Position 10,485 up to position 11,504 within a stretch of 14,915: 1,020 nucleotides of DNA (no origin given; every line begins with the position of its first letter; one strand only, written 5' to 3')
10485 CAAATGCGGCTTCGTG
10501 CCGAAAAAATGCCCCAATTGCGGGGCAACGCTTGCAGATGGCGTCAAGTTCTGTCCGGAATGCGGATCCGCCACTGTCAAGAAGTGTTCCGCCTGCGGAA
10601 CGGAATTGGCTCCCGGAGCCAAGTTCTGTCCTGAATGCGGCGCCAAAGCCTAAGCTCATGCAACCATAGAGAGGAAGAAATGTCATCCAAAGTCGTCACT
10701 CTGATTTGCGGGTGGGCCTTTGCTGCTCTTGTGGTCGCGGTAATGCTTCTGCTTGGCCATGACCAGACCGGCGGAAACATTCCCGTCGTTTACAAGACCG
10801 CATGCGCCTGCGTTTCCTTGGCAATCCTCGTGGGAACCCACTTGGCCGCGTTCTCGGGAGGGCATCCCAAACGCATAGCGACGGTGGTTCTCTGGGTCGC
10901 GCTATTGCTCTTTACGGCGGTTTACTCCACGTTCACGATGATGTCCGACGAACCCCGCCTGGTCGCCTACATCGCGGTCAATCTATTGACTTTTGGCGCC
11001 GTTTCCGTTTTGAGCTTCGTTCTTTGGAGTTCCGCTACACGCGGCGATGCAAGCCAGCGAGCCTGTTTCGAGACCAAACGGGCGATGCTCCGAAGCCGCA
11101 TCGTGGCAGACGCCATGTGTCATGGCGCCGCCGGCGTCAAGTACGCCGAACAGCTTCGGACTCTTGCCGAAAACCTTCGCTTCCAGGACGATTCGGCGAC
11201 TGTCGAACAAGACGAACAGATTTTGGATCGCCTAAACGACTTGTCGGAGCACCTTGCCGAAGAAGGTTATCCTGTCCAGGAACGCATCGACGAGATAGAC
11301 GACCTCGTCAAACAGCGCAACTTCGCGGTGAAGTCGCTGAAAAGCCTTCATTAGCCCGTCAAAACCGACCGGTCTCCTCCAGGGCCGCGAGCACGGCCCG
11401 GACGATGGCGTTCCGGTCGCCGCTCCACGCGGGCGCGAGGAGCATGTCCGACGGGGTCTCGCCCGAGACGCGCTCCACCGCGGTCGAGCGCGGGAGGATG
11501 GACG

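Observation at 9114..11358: A 2.2 kb low-GC three-gene island wedged between exbD and yhcC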

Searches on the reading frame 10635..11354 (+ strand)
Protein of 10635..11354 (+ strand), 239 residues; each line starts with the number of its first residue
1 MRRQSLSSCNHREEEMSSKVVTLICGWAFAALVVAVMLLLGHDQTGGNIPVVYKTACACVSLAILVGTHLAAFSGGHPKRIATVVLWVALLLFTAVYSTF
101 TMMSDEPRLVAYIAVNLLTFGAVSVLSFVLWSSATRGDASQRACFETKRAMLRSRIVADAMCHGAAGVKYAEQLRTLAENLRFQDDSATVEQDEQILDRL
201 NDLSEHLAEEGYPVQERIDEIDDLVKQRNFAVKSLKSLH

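Call 3: search_protein_families(library=pfam, proteins=[window:10635-11354:+], max_evalue=0.01)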
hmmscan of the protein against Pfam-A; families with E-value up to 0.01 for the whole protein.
window:10635-11354:+ (239 aa): 1 family
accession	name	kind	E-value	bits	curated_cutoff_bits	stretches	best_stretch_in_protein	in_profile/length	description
PF25592.1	DUF7937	-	0.0028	17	31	1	18-130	279-393/402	Domain of unknown function (DUF7937)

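Call 8: search_protein_families(library=ncbifam, proteins=[window:10680-11354:+], max_evalue=0.01)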
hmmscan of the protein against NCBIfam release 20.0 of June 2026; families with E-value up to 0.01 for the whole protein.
window:10680-11354:+ (224 aa): 0 families

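Call 9: search_protein_families(library=padloc, proteins=[window:10680-11354:+], max_evalue=0.1)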
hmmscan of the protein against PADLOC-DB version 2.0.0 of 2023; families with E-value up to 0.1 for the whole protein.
window:10680-11354:+ (224 aa): 0 families

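Call 10: search_protein_families(library=phrogs, proteins=[window:10680-11354:+], max_evalue=0.1)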
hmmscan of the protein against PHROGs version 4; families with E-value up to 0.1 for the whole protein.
window:10680-11354:+ (224 aa): 1 family
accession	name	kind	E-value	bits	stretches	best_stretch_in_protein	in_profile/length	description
phrog_950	-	unknown function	0.063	13.7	1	5-84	150-226/272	-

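Call 12: find_homologous_proteins(query=window:10680-11351:+)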
Query window:10680-11351:+ (224 aa): 6 proteins with E <= 0.001 among 1054 candidates.
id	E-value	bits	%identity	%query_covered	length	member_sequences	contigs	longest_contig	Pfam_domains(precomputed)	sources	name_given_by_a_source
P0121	1.2e-140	484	100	100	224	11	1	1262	-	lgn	-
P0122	6.2e-124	429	88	100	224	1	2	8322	-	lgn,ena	-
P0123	2.2e-123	427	88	100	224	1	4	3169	-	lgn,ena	-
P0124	1.4e-109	382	79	100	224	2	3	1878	-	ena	-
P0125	1.2e-60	223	83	59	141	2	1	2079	-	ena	-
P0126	6.7e-50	188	72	58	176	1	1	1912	-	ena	-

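Call 13: find_encoding_contigs(protein=P0122, flank=10000, max_places=6)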
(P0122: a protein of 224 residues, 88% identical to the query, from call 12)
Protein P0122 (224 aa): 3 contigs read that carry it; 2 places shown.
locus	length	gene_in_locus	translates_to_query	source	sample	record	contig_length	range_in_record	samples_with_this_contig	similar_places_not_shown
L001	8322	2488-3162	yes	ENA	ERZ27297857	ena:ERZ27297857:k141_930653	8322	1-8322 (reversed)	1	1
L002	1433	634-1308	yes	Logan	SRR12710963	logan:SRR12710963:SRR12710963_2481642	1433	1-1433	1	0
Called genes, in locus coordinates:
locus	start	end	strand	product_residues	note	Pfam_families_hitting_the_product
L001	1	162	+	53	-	?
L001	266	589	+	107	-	PF13560:HTH_31 (weak), PF13443:HTH_26, PF01381:HTH_3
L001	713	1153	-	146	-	PF13240:Zn_Ribbon_1 (weak), PF05154:TM2 (weak)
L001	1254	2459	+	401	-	PF13421:Band_7_1, PF01145:Band_7 (weak), PF12773:DZR (weak), PF13240:Zn_Ribbon_1 (weak), PF13248:Zn_ribbon_3 (weak), PF12773:DZR, PF13240:Zn_Ribbon_1, PF13248:Zn_ribbon_3 (weak), +2 more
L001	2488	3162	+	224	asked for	-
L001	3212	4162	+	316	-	-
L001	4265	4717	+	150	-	-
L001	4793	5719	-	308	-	PF04055:Radical_SAM, PF16199:Radical_SAM_C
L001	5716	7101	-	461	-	PF00483:NTP_transferase, PF22640:ManC_GMP_beta-helix, PF01050:MannoseP_isomer, PF07883:Cupin_2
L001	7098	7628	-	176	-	PF04101:Glyco_tran_28_C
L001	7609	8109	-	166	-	PF08660:Alg14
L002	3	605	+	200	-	?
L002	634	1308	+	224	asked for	-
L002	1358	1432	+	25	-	?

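Call 39: search_protein_representatives(protein=window:10680-11351:+)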
Query: 224 residues. Proteins with E-value up to 0.001 (for the whole library): 49; up to 1e-10: 15; up to 1e-30: 2. The best 49 are listed.
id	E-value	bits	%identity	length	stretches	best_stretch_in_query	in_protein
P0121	3.7e-141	483.9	100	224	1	1-224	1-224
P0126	2.1e-50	187.5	75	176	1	3-124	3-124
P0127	1.8e-21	93.0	31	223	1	2-223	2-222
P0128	2.0e-19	86.4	30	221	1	8-220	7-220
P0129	2.5e-17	79.5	33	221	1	33-222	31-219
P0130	1.3e-15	73.9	30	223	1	35-222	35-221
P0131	3.2e-15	72.6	27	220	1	18-219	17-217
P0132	8.8e-14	67.9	28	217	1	11-219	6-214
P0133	3.0e-13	66.2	32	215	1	8-214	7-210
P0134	4.0e-13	65.8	33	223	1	8-223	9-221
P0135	1.4e-12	64.1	25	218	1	8-217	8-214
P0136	7.9e-12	61.5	28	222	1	11-222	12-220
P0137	2.3e-11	60.0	27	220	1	9-222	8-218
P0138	6.5e-11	58.6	26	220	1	17-222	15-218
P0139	8.8e-11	58.1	39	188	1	93-222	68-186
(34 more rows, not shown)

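Call 47: search_solved_structures(query=A2, max_evalue=1)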
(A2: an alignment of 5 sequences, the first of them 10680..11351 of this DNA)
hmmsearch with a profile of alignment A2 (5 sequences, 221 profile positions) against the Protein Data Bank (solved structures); distinct sequences matched with E-value up to 1: 3.
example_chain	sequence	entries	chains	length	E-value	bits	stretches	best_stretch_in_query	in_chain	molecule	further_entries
9v39_A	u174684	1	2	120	0.62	12.7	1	173-207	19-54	De novo designed serotonin binder SROb2_30, chain A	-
28lk_A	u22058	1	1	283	0.66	12.6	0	148-192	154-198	complement-inhibiting protein ChiB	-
9hz5_B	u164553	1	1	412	0.92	12.2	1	72-106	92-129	Protein transport protein Sec61 subunit alpha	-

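Call 49: find_homologous_proteins(query=A4, max_evalue=0.001)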
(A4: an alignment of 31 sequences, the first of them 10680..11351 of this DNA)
Query A4 (31 sequences) (224 aa, profile of the alignment): 9 proteins with E <= 0.001 among 8000 candidates.
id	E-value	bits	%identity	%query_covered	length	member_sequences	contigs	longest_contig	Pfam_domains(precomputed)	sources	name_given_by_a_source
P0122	1.7e-63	232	88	100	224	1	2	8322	-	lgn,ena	-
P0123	4.8e-63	231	88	100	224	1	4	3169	-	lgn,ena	-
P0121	2.2e-62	229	100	100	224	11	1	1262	-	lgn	-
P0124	3.3e-57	212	79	100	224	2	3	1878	-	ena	-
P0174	1.4e-50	190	30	12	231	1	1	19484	-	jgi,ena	-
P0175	1.8e-38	150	-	-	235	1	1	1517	-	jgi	jgi:hypothetical protein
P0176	3.9e-38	149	-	-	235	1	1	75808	-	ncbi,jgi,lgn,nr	ncbi:MAG: hypothetical protein LBP22_04765 [Deltaproteobacteria bacterium]|jgi:hypothetical protein|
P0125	6.9e-18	83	83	59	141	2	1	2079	-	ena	-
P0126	1.0e-14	73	72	58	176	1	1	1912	-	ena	-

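Call 59: predict_structure(alignment_id=A5)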
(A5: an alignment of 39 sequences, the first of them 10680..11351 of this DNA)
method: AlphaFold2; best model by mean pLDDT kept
length: 224 residues; sequences in the alignment: 39
mean_pLDDT: 91.9   pTM: 0.70
mean pLDDT of the five models: 91.9, 91.6, 90.1, 88.8, 85.8
residues with pLDDT >= 90: 162; 70-90: 58; 50-70: 4; < 50: 0
segments of 3 or more residues with pLDDT < 50: none
pLDDT, mean of each block of 10 residues (from residue 1): 85 90 80 79 92 93 93 94 89 89 96 93 87 93 97 96 96 93 98 97 98 96 88
secondary structure, 60 per line:
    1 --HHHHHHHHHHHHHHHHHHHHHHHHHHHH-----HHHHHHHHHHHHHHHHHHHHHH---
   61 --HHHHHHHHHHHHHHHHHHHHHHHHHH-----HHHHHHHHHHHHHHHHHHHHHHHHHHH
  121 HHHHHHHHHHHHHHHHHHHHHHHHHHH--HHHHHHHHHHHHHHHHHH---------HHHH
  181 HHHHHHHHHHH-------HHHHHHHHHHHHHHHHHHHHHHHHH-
elements in order: H3-30 H36-57 H63-88 H94-147 H150-167 H177-191 H199-223

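Call 62: fold_search(model_id=the predicted structure, library=pdb)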
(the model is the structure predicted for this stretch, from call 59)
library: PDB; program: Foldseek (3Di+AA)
matches with E <= 10: 268; with E <= 0.001: 0
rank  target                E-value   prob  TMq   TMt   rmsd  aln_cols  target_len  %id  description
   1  8jj8                  1.2e-01  0.66  0.27  0.18  21.7       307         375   11  Cryo-EM structure of the beta2AR-mBRIL/1b3 Fab/Glue complex with a partial agonist (released 2023-09-06)
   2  5xjm_A                2.5e-01  0.63  0.31  0.21  17.4       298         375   11  Complex structure of angiotensin II type 2 receptor with Fab (released 2018-07-11)
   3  9isi                  2.7e-01  0.63  0.31  0.21  16.8       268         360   13  Structure of human C3aR in apo state (released 2025-04-23)
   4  7ezc_B                2.7e-01  0.63  0.29  0.20  19.8       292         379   14  Adenosine A2a receptor mutant-I92N (released 2022-04-13)
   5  9llg_R                3.0e-01  0.63  0.31  0.23  12.4       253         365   15  Cryo-EM structure of D1R in complex with de novo designed negative allosteric GEM targeting TM5/6/7 (released 2026-03-04)
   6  8tm9_A                3.3e-01  0.47  0.25  0.25  22.8       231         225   17  Computationally designed tunable C2 symmetric tandem repeat homodimer, D_3_633_8x bound to peptide (released 2024-12-11)
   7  7z8j_f                3.3e-01  0.20  0.18  0.08  22.9       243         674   14  Cytoplasmic dynein (A2) bound to BICDR1 (released 2022-07-27)
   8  8pr3_m                3.6e-01  0.23  0.18  0.11  22.1       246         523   11  Cytoplasmic dynein-1 heavy chain bound to JIP3-RH1 (released 2024-03-27)
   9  9u81_R                4.0e-01  0.41  0.25  0.17  19.9       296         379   13  Cryo-EM structure of tolvaptan-bound human vasopressin V2 receptor complex with Fab (released 2025-12-10)
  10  5cwp                  4.2e-01  0.54  0.27  0.27  24.2       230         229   13  Crystal structure of de novo designed helical repeat protein DHR79 (released 2015-12-16)
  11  8gne                  4.2e-01  0.51  0.29  0.19  19.8       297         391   11  Crystal structure of human adenosine A2A receptor in complex with an insurmountable inverse agonist, KW-6356. (released 2023-03-22)
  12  8tb7_R                4.4e-01  0.69  0.33  0.24  19.4       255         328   14  Cryo-EM Structure of GPR61- (released 2023-10-04)
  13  9ipy                  5.5e-01  0.28  0.24  0.16  19.2       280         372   12  Structure of JR14a-bound human C3aR (released 2025-04-23)
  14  7pp1                  6.1e-01  0.28  0.26  0.19  12.7       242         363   14  Crystal structure of the P2Y12 receptor in complex with the inverse agonist selatogrel. (released 2022-11-02)
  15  8tf5                  6.1e-01  0.18  0.20  0.15  20.6       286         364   12  Crystal structure of orphan G protein-coupled receptor 6, pseudoapo form (released 2024-12-04)
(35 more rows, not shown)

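Call 67: find_encoding_contigs(protein=P0124, flank=10000, max_places=4)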
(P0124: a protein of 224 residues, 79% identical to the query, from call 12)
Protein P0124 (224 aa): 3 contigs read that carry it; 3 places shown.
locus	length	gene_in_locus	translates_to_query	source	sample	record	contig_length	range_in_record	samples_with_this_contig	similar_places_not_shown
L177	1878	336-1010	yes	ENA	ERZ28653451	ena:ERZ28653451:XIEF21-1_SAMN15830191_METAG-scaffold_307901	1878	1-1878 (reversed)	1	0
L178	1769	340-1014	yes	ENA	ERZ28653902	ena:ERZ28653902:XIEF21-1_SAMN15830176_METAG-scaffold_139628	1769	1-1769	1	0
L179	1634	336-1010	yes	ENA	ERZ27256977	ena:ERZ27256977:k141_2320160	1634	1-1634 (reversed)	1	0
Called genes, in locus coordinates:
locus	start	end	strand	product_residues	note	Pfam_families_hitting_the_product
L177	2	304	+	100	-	?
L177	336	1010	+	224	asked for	-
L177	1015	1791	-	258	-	PF04055:Radical_SAM, PF16199:Radical_SAM_C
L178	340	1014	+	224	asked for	-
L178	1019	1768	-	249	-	?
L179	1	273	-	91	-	?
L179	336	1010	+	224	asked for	-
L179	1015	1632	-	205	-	?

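Call 68: find_encoding_contigs(protein=P0126, flank=10000, max_places=4)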
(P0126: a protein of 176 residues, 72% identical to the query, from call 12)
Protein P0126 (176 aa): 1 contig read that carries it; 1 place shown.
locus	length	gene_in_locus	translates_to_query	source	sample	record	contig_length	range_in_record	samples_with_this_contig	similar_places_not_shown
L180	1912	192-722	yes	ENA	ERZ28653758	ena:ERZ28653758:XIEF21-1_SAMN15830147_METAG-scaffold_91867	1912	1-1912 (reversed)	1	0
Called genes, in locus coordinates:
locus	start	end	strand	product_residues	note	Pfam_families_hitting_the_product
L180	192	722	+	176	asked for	-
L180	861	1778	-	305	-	PF04055:Radical_SAM, PF16199:Radical_SAM_C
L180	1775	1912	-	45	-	?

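Call 69: find_encoding_contigs(protein=P0123, flank=10000, max_places=4)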
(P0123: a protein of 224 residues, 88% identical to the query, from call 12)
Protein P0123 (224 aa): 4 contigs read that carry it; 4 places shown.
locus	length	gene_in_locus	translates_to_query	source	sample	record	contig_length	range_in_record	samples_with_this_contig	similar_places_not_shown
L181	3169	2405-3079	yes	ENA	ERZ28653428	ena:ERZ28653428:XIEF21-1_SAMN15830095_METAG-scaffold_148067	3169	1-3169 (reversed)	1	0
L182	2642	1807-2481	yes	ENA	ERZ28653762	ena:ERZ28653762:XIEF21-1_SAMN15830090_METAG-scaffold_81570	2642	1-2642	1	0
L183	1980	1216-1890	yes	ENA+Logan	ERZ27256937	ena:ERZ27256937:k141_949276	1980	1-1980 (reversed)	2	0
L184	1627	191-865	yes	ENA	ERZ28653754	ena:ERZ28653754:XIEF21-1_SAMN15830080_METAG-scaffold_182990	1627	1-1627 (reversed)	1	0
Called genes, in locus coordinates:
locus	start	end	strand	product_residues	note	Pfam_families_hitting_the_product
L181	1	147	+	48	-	?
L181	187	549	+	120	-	PF02472:ExbD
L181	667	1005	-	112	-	PF05154:TM2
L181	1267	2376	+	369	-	PF01145:Band_7 (weak), PF13421:Band_7_1, PF12773:DZR (weak), PF13240:Zn_Ribbon_1 (weak), PF12773:DZR, PF13240:Zn_Ribbon_1, PF13248:Zn_ribbon_3 (weak), PF13240:Zn_Ribbon_1 (weak), +1 more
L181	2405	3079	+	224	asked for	-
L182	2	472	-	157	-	?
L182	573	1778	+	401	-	PF13421:Band_7_1, PF01145:Band_7 (weak), PF12773:DZR (weak), PF13240:Zn_Ribbon_1 (weak), PF13248:Zn_ribbon_3 (weak), PF12773:DZR, PF13240:Zn_Ribbon_1, PF13248:Zn_ribbon_3 (weak), +2 more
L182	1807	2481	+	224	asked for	-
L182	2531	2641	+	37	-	?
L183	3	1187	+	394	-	?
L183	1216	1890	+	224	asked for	-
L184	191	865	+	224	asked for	-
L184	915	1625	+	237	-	?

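Call 90: search_protein_families(library=pfam, proteins=[L001:3212-4159:+, L001:266-586:+], max_evalue=0.001)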
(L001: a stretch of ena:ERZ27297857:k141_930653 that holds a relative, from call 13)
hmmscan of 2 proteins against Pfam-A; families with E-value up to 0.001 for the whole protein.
L001:3212-4159:+ (316 aa): 0 families

L001:266-586:+ (107 aa): 3 families
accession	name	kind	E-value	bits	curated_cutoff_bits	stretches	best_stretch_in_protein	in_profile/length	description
PF01381.28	HTH_3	-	1.9e-08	34.7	23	1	33-78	10-55/55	Helix-turn-helix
PF13443.12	HTH_26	-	1.8e-07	31.7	22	1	26-80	5-59/63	Cro/C1-type HTH DNA-binding domain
PF13560.12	HTH_31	-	7e-06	26.7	27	1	27-75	9-58/64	Helix-turn-helix domain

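Call 96: find_encoding_contigs(protein=P0127, flank=5000, max_places=2)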
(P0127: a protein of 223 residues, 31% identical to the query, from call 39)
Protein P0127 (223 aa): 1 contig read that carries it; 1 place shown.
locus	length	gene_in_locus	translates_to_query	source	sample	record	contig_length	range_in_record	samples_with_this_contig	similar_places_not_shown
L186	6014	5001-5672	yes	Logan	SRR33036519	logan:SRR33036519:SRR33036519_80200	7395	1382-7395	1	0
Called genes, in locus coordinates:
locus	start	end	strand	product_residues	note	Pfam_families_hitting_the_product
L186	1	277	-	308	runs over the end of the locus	PF00126:HTH_1, PF03466:LysR_substrate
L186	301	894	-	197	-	PF12822:ECF_trnsprt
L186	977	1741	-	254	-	PF03309:Pan_kinase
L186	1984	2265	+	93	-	PF01250:Ribosomal_S6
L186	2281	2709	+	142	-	PF00436:SSB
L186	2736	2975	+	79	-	PF01084:Ribosomal_S18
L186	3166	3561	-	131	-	PF12773:DZR (faint), PF13240:Zn_Ribbon_1 (weak), PF13248:Zn_ribbon_3 (weak), PF05154:TM2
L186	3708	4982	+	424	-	PF13421:Band_7_1, PF01145:Band_7, PF12773:DZR, PF13240:Zn_Ribbon_1 (weak), PF12773:DZR, PF13240:Zn_Ribbon_1 (weak), PF13248:Zn_ribbon_3 (weak), PF13240:Zn_Ribbon_1 (weak), +5 more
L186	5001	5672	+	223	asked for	-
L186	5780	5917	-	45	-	-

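Call 97: find_encoding_contigs(protein=P0129, flank=5000, max_places=2)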
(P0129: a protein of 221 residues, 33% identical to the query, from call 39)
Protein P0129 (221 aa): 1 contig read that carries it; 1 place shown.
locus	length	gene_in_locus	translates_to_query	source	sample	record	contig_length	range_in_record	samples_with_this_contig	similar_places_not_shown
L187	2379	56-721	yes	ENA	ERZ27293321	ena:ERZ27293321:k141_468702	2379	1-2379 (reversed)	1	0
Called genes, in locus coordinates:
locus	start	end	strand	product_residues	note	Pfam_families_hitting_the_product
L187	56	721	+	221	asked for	-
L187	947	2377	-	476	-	?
